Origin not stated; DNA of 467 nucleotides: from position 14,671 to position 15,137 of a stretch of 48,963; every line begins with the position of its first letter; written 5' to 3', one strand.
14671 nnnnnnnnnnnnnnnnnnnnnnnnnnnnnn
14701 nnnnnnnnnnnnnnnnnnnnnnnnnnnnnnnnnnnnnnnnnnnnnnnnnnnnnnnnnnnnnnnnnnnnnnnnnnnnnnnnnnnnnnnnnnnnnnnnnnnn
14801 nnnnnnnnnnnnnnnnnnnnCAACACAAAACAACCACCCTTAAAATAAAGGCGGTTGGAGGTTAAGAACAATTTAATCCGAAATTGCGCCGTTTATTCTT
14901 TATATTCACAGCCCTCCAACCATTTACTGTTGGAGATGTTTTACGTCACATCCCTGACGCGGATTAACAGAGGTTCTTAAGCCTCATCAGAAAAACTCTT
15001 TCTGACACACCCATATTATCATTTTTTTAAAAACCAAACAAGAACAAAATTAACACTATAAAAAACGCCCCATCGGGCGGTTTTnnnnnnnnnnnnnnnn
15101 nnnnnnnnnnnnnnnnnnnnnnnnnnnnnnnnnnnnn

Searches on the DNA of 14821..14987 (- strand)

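Call 54: search_rna_families(sources=[L036, L113, L053, L066, L175, L049, L059, L221, L023, L003, L124, L169, L206, L171, L168], threshold=gathering)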
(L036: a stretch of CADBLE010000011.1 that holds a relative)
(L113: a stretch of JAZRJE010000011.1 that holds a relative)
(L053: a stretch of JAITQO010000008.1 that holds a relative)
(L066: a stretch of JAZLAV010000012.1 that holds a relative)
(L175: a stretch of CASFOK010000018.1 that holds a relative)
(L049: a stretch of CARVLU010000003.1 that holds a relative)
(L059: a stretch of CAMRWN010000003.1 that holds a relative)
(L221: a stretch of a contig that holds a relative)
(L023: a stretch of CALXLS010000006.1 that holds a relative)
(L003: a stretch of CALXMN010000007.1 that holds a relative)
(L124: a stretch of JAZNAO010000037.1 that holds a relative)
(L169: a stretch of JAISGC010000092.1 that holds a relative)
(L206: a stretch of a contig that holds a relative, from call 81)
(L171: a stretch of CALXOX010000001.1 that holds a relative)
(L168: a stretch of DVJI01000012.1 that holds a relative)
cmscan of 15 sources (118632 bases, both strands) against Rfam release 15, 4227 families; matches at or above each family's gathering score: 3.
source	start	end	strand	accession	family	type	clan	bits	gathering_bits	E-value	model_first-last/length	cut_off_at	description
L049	4409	4482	-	RF00005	tRNA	Gene; tRNA;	CL00001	69.5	29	8e-13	1-71/71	no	tRNA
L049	4519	4591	-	RF00005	tRNA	Gene; tRNA;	CL00001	65.1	29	1.3e-11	1-71/71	no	tRNA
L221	7786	7856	-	RF00005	tRNA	Gene; tRNA;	CL00001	63.2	29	4.2e-11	1-71/71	no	tRNA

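Call 79: build_rna_model(alignment_id=A3, structure=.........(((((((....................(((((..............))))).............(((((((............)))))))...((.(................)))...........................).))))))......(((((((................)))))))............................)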
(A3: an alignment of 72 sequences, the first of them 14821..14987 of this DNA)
Model R1 built from alignment A3 (72 sequences, 224 columns); structure: as given.
model positions 162; base pairs 29; branch points 3; effective number of sequences 3.92; information 0.59 bits per position. Calibrated on 0.2 Mb of random sequence (short: E-values are rough).
structure used (alignment columns):
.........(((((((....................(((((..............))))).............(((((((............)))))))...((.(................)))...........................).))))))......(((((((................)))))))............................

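Call 81: search_with_rna_model(model_id=R1, sources=[window, L036, L060, L178, L134, L080, L185, L193, L214, L207, L157, L202, L113, L151, L211, L105, L089, L035, L224, L023, L142, L096, L200, L155, L066, L189, L171, L195, L152, L161, L173, L159, L162, L124, L129, L056, L053, L169, L055, L196, L147, L191, L034, L126, L227, L206, L158, L221, L135, L229, L003, L183, L181, L130, L063, L177, L179, L160, L213, L167, L028, L164, L199, L204, L138, L219, L145, L121, L176, L104, L168, L033, L172, L103, L182, L180, L114, L217, L186, L123, L188, L140, L127, L220, L022, L154, L139, L109, L165, L198, L122, L228, L111, L156, L218, L136, L175, L187, L201, L223], max_evalue=0.001, make_alignment=true)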
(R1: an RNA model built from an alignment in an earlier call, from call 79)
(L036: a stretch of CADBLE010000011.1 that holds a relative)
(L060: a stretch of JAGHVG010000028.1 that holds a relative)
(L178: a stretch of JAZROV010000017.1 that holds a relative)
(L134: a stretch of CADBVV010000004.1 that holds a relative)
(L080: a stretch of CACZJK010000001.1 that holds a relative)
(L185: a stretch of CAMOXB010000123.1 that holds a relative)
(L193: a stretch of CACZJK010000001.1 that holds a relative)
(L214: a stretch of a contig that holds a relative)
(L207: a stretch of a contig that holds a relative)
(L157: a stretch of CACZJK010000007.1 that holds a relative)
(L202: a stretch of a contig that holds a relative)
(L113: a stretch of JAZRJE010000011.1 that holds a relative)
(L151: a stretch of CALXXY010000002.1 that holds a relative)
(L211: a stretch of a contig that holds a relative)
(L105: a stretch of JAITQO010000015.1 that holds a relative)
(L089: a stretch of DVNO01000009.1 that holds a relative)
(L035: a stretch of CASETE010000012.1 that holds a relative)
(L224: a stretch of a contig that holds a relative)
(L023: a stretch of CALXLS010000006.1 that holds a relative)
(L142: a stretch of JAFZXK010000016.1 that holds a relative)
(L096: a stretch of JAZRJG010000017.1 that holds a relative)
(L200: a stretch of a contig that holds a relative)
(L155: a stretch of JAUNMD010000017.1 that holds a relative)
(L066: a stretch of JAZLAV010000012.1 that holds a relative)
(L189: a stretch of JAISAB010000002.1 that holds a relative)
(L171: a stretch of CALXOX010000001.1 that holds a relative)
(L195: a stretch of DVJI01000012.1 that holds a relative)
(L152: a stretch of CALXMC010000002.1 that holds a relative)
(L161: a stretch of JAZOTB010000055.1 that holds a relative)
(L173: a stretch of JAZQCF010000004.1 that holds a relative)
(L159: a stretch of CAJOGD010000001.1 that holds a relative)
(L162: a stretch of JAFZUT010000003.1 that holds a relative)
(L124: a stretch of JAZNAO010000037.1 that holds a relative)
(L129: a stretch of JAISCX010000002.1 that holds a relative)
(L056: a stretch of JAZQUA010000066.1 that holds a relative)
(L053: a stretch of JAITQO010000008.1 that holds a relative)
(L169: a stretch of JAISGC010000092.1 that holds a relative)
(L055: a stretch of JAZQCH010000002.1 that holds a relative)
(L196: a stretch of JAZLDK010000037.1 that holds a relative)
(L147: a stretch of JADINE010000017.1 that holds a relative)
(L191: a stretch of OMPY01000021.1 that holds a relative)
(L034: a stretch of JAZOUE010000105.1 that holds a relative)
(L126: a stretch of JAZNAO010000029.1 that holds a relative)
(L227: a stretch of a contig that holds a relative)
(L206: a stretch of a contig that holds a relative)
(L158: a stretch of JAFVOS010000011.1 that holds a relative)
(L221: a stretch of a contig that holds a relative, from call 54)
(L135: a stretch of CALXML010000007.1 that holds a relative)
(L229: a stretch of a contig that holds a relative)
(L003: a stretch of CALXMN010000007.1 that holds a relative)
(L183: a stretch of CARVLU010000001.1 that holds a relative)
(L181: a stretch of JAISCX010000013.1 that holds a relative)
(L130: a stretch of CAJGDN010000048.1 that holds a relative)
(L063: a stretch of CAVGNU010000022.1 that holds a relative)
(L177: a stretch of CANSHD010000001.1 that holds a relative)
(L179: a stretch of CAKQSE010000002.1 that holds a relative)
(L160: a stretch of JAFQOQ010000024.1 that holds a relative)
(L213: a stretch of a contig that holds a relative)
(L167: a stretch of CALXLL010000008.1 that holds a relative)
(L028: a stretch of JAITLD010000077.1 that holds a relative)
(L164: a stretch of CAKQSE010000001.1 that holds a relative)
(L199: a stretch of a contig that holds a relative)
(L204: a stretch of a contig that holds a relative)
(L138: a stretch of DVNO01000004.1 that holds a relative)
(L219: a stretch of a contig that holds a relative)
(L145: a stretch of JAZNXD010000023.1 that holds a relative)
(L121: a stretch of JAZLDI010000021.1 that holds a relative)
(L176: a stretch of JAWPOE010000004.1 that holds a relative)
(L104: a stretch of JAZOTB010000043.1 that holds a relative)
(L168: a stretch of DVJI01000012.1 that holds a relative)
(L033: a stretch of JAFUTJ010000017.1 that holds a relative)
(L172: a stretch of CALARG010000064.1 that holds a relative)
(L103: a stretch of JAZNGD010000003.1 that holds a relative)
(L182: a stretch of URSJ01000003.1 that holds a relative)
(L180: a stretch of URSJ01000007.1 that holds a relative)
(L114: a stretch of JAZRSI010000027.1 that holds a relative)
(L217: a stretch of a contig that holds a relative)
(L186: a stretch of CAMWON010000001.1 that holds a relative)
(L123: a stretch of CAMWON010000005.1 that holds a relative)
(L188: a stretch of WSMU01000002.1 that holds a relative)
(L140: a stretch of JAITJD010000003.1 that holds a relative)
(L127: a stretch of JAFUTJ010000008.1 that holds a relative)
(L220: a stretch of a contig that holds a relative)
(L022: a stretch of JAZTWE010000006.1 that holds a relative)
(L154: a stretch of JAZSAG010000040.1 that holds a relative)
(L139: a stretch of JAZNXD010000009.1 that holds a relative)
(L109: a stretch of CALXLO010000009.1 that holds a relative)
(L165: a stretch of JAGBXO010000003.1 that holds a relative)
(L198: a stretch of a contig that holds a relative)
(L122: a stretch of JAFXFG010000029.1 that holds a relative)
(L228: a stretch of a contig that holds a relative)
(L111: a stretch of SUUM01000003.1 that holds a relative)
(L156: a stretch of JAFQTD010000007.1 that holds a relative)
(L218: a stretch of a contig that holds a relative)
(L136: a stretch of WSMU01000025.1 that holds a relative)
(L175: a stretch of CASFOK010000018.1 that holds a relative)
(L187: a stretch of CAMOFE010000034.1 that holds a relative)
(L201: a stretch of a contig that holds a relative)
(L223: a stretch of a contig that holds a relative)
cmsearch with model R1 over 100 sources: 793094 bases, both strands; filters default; matches with E-value up to 0.001: 116.
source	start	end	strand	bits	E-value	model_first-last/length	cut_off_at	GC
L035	5864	6028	+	149.6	5e-30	1-162/162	no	0.46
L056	7410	7574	-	149.6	5e-30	1-162/162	no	0.46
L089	6385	6549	+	148.4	8.9e-30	1-162/162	no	0.45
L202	2872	3027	-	148.3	9.6e-30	1-162/162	no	0.42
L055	7080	7244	-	148.3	9.8e-30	1-162/162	no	0.44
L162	314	481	+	148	1.1e-29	1-162/162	no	0.43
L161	2123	2287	-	146.1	2.9e-29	1-162/162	no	0.4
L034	736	892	+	145.5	3.9e-29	1-162/162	no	0.36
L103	7136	7296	-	143.2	1.2e-28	1-162/162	no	0.41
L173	3387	3552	-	142.5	1.8e-28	1-162/162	no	0.45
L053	209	361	-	141.4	3.1e-28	1-162/162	no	0.41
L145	4146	4302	+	141.4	3.1e-28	1-162/162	no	0.43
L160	933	1099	+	141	3.8e-28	1-162/162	no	0.42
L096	2597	2760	-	140.5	4.8e-28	1-162/162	no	0.43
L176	4048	4202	-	140.3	5.5e-28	1-162/162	no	0.46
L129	5381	5537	-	140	6.2e-28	1-162/162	no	0.45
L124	6705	6866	+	139.7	7.4e-28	1-162/162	no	0.41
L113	2221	2385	-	139.6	7.7e-28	1-162/162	no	0.44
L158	5440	5605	-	139.3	8.9e-28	1-162/162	no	0.4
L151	2762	2922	+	139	1e-27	1-162/162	no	0.4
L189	5429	5585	-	138.6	1.3e-27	1-162/162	no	0.5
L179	6036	6193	+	138.4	1.4e-27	1-162/162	no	0.44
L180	2369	2522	-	138.4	1.4e-27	1-162/162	no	0.42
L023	6579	6741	+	138.3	1.5e-27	1-162/162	no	0.4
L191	6343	6508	-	138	1.7e-27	1-162/162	no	0.46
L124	327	483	-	137.8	1.9e-27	1-162/162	no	0.39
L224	625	792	-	137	2.8e-27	1-162/162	no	0.39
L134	4177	4337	+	137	2.9e-27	1-162/162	no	0.43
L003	2991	3150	-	136.3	4e-27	1-162/162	no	0.36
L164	7602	7758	-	135.9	5e-27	1-162/162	no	0.43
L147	3962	4123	-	135.2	7.2e-27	1-162/162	no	0.38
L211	1751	1917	-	134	1.3e-26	1-162/162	no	0.44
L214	36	197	-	133.9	1.4e-26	1-162/162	no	0.41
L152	6995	7150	-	133.5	1.7e-26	1-162/162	no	0.38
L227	4270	4432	+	132.8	2.4e-26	1-162/162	no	0.45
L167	5533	5695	+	132.4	2.9e-26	1-162/162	no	0.44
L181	1599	1749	+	132.3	3.1e-26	1-162/162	no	0.38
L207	3627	3781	-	132.1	3.3e-26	1-162/162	no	0.38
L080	1261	1424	+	132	3.5e-26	1-162/162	no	0.43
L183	6877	7036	-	131.7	4.1e-26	1-162/162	no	0.41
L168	65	229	+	131.2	5.2e-26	1-162/162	no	0.37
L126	7767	7930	+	130.7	6.9e-26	1-162/162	no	0.45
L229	7522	7678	+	130.5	7.4e-26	1-162/162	no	0.45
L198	7688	7853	+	130.4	8.1e-26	1-162/162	no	0.42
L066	5515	5676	-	130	9.6e-26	1-162/162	no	0.4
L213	2213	2376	-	129.7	1.1e-25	1-162/162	no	0.35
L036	2007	2173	+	129.6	1.2e-25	1-162/162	no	0.38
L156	447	610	-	129.4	1.3e-25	1-162/162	no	0.42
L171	344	503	-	129.3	1.4e-25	1-162/162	no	0.38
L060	1281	1449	-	129.1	1.5e-25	1-162/162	no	0.38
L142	2313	2479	+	129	1.6e-25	1-162/162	no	0.44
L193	7675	7840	-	128.7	1.9e-25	1-162/162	no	0.42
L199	5172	5323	+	128.4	2.1e-25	1-162/162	no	0.5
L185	5559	5720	+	128.3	2.2e-25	1-162/162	no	0.41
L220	2506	2658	-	128.1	2.5e-25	1-162/162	no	0.41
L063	5859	6013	-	128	2.7e-25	1-162/162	no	0.37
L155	1725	1888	+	128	2.7e-25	1-162/162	no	0.45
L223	4724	4884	-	127.9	2.7e-25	1-162/162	no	0.41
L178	420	587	+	127.5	3.4e-25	1-162/162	no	0.45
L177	753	913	+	126.9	4.7e-25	1-162/162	no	0.38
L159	2798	2965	-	126.7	5.1e-25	1-162/162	no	0.46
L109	42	196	-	126.6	5.5e-25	1-162/162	no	0.4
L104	2235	2393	-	126.6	5.5e-25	1-162/162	no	0.39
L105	2603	2754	+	126.4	5.9e-25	1-162/162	no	0.45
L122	3820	3982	+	124.8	1.3e-24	1-162/162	no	0.47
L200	966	1124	-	124.5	1.5e-24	1-162/162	no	0.44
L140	230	381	-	124.1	1.9e-24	1-162/162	no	0.44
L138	7574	7726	-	123.8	2.3e-24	1-162/162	no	0.41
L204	939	1098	+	123.5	2.6e-24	1-162/162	no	0.38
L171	5420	5574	-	123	3.4e-24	1-162/162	no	0.42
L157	4217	4379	+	122.9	3.5e-24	1-162/162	no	0.37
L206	2332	2500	-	122.7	3.8e-24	1-162/162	no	0.4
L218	6144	6314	+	122.7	3.9e-24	1-162/162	no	0.4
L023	3363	3526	-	122.6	4.1e-24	1-162/162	no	0.35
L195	2850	3004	-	121.1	8.6e-24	1-162/162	no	0.43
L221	6593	6757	-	119.5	1.9e-23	1-162/162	no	0.47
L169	5270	5425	-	119.5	2e-23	1-162/162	no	0.48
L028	547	706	-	118.9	2.6e-23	1-162/162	no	0.41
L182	2211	2370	-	118.5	3.1e-23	1-162/162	no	0.46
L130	1953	2116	+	118.1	3.9e-23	1-162/162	no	0.44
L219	7355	7514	+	117.9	4.4e-23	1-162/162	no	0.39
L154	2076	2239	-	116.9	7.2e-23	1-162/162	no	0.45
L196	2043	2202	+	116.3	9.6e-23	1-162/162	no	0.39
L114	4820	4962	+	113.8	3.5e-22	1-162/162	no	0.37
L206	2555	2717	-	113.5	4e-22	1-162/162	no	0.37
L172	5405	5570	-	112.3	7.2e-22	1-162/162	no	0.45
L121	760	919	+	112.2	7.7e-22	1-162/162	no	0.46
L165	5904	6064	-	111.8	9.4e-22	1-162/162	no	0.43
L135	4372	4508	+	109.3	3.3e-21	1-162/162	no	0.38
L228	2477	2626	-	108.2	5.7e-21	1-162/162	no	0.35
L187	3831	3999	-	108.1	6e-21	1-162/162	no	0.4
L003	6891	7057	+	107.3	9e-21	1-162/162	no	0.43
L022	5402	5559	+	106.1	1.7e-20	1-162/162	no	0.44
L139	7444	7574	-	105.2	2.6e-20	1-162/162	no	0.4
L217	7472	7628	-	104.5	3.8e-20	1-162/162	no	0.46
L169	4021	4205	-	104.3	4.1e-20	1-162/162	no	0.48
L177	1013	1174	+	103.3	7e-20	1-162/162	no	0.44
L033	5841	6007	+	101.4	1.8e-19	1-162/162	no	0.41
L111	3996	4127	-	101.3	1.9e-19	1-162/162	no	0.41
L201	7063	7227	+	98.1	9.4e-19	1-162/162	no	0.41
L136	2423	2563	-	98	1e-18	1-162/162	no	0.4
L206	2831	3000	-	97.5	1.3e-18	1-162/162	no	0.45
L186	1664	1799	+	97.5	1.3e-18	1-162/162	no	0.41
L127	983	1156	-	96.5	2.1e-18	1-162/162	no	0.41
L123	4796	4932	+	95.8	3e-18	1-162/162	no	0.45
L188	5080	5220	-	92.3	1.7e-17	1-162/162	no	0.44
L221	1286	1462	-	92.1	1.9e-17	1-162/162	no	0.44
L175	2776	2936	-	87.6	1.8e-16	1-162/162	no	0.35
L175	2950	3119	-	83.8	1.3e-15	1-162/162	no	0.34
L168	4990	5163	-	52.2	1.1e-08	1-162/162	no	0.39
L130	1621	1776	-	38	1.4e-05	1-162/162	no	0.47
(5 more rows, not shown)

Alignment A5: 116 matches aligned to the model, 321 columns, each read 5' to 3' on its own strand. Consensus structure (alignment columns), stored with it:
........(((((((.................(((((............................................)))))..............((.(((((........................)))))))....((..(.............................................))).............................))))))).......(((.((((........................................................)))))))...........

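Call 83: search_with_rna_model(model_id=R1, source=window, max_evalue=1, show_alignments=5)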
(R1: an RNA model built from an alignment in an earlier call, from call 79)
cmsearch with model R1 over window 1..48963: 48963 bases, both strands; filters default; matches with E-value up to 1: 8.
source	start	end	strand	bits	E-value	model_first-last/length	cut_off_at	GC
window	25339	25503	+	136.4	2.4e-28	1-162/162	no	0.44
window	14821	14987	-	135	4.7e-28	1-162/162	no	0.41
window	3868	4024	+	122.1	3.2e-25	1-162/162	no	0.41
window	16008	16176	-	113.5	2.5e-23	1-162/162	no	0.43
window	44538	44740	-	41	1.9e-07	1-162/162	no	0.44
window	3901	4058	-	12.6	0.31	1-162/162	no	0.37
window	14854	14951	+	12.5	0.34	1-162/162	no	0.38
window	25455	25545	-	12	0.43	1-162/162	no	0.4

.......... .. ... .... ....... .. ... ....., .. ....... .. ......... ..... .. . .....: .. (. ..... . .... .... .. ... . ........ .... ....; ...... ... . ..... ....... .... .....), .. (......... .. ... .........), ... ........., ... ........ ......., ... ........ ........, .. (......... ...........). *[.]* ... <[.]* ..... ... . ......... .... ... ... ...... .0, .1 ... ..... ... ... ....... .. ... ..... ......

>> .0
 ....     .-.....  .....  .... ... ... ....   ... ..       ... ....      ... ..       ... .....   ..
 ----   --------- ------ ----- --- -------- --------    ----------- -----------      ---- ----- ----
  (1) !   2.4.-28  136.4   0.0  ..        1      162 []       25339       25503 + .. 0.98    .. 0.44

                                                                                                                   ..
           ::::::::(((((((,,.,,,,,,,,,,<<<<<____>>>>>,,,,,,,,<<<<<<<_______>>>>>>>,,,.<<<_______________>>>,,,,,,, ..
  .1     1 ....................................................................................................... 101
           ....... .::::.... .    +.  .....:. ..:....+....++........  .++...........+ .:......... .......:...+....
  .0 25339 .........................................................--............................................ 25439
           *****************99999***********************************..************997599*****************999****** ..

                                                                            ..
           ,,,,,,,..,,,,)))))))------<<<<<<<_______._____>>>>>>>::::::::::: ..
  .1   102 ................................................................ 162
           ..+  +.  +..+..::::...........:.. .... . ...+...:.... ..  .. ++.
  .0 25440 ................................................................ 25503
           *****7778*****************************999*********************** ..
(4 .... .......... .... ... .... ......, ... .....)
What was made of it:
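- Checked: Covariance-model scores are 113-136 bits (call 83).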

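Call 84: search_with_rna_model(model_id=R1, sources=[L197, L163, L141, L210, L209, L084, L137, L215, L166, L059, L049, L194, L062, L144, L205, L203, L174, L153, L146, L150, L128, L225, L222, L131, L132, L170, L190, L226, L120, L231, L073, L230, L192, L143, L184, L212, L149, L133, L125, L236, L237, L243], max_evalue=0.01)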
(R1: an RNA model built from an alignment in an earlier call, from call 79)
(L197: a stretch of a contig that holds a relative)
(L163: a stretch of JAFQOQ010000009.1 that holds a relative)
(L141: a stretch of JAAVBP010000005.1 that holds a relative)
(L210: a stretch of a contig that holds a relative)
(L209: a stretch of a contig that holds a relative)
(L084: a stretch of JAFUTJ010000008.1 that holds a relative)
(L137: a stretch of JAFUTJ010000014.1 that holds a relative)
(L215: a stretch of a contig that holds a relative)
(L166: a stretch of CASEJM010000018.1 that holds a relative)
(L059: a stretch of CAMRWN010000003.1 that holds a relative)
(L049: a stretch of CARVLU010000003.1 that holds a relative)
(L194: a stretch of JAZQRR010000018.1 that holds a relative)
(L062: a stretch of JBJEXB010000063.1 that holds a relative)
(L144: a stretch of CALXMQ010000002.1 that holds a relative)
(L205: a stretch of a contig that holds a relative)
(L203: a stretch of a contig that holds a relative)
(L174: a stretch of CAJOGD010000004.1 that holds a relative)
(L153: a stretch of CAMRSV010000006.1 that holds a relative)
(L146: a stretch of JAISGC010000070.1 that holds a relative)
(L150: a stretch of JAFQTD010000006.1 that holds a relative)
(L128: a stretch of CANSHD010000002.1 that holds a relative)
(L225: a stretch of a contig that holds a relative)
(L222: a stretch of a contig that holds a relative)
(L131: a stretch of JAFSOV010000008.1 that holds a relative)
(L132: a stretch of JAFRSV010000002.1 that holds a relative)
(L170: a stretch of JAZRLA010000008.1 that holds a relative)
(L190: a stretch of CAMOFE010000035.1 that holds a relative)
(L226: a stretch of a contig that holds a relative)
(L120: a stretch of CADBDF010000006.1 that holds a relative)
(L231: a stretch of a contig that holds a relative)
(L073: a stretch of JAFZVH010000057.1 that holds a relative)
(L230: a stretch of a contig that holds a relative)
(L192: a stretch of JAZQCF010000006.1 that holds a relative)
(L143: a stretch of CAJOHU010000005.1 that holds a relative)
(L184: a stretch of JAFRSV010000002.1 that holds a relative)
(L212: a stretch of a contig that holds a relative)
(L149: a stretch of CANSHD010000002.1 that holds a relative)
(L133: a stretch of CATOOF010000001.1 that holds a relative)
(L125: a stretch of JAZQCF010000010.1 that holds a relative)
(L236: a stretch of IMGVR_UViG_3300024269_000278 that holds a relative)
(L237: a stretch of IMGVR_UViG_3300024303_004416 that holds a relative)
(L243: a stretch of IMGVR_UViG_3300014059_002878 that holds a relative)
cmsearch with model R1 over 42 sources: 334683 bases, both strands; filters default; matches with E-value up to 0.01: 52.
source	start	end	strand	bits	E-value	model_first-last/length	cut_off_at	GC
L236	12038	12201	+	143.9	3.7e-29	1-162/162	no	0.41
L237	8458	8621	+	121.7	2.6e-24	1-162/162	no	0.45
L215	116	276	+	119.9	6.7e-24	1-162/162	no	0.4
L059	2757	2921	+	118.8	1.1e-23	1-162/162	no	0.39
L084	6190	6359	+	114.4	1.1e-22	1-162/162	no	0.41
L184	5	170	+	114.4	1.1e-22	1-162/162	no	0.39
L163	7767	7924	-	111.9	3.7e-22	1-162/162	no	0.45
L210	266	428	+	110.3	8.5e-22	1-162/162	no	0.44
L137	7480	7644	-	110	9.8e-22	1-162/162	no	0.39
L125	107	272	-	108.5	2.1e-21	1-162/162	no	0.37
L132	5849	6003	-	108.4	2.2e-21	1-162/162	no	0.38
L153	1893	2047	+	106.1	7.2e-21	1-162/162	no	0.4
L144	5995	6148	-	103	3.4e-20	1-162/162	no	0.38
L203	7797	7935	-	100.7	1.1e-19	1-162/162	no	0.43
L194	695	857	+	100.6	1.2e-19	1-162/162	no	0.37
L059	3784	3944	+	100.5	1.2e-19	1-162/162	no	0.41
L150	1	129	-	100.2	1.4e-19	1-133/162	3'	0.42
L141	1738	1880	-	100.2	1.4e-19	1-162/162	no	0.43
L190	1816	1953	+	98.3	3.6e-19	1-162/162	no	0.39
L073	5311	5477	+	97.1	6.5e-19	1-162/162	no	0.35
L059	4015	4189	+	96.9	7.2e-19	1-162/162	no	0.42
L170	2531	2671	-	96.3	1e-18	1-162/162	no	0.39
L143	1871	2034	-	95.5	1.5e-18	1-162/162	no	0.42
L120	5540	5682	-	94.9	2e-18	1-162/162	no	0.41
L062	1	122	+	93.9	3.3e-18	35-162/162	5'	0.33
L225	835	971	+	93.7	3.7e-18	1-162/162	no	0.39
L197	5369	5504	-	93.4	4.2e-18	1-162/162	no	0.44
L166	6099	6263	+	93.2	4.6e-18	1-162/162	no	0.39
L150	3399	3594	+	91.9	9e-18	1-162/162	no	0.44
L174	1665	1797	+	90.4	1.9e-17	1-162/162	no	0.39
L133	7308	7469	-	90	2.3e-17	1-162/162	no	0.49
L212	4392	4552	+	88.3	5.7e-17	1-162/162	no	0.53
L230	7309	7444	+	88.2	6e-17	1-162/162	no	0.37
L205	788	931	-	86.4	1.4e-16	1-162/162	no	0.4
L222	5097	5235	-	86.2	1.6e-16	1-162/162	no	0.4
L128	6892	7038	-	86.2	1.6e-16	1-162/162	no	0.42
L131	4909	5054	+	85.7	2.1e-16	1-162/162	no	0.43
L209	1197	1374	-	85.6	2.1e-16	1-162/162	no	0.42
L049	2773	2939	-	85.5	2.3e-16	1-162/162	no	0.39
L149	2847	3002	+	85.3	2.6e-16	1-162/162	no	0.47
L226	76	214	-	83.4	6.7e-16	1-162/162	no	0.42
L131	7205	7365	-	81.2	2e-15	1-162/162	no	0.43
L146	1356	1517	+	80.6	2.8e-15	1-162/162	no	0.48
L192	6179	6321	-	80.2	3.3e-15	1-162/162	no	0.42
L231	5362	5536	-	77.5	1.3e-14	1-162/162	no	0.41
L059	2303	2467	+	60.5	6.8e-11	1-162/162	no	0.38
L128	7098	7273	-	56.8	4.4e-10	1-162/162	no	0.38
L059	2518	2687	+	56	6.8e-10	1-162/162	no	0.46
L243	5484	5688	+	43.3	4.1e-07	1-162/162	no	0.42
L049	3010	3181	-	29.3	0.00048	1-162/162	no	0.37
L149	2634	2795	+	26.4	0.002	1-162/162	no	0.5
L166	6134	6313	-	23.5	0.0089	1-162/162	no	0.38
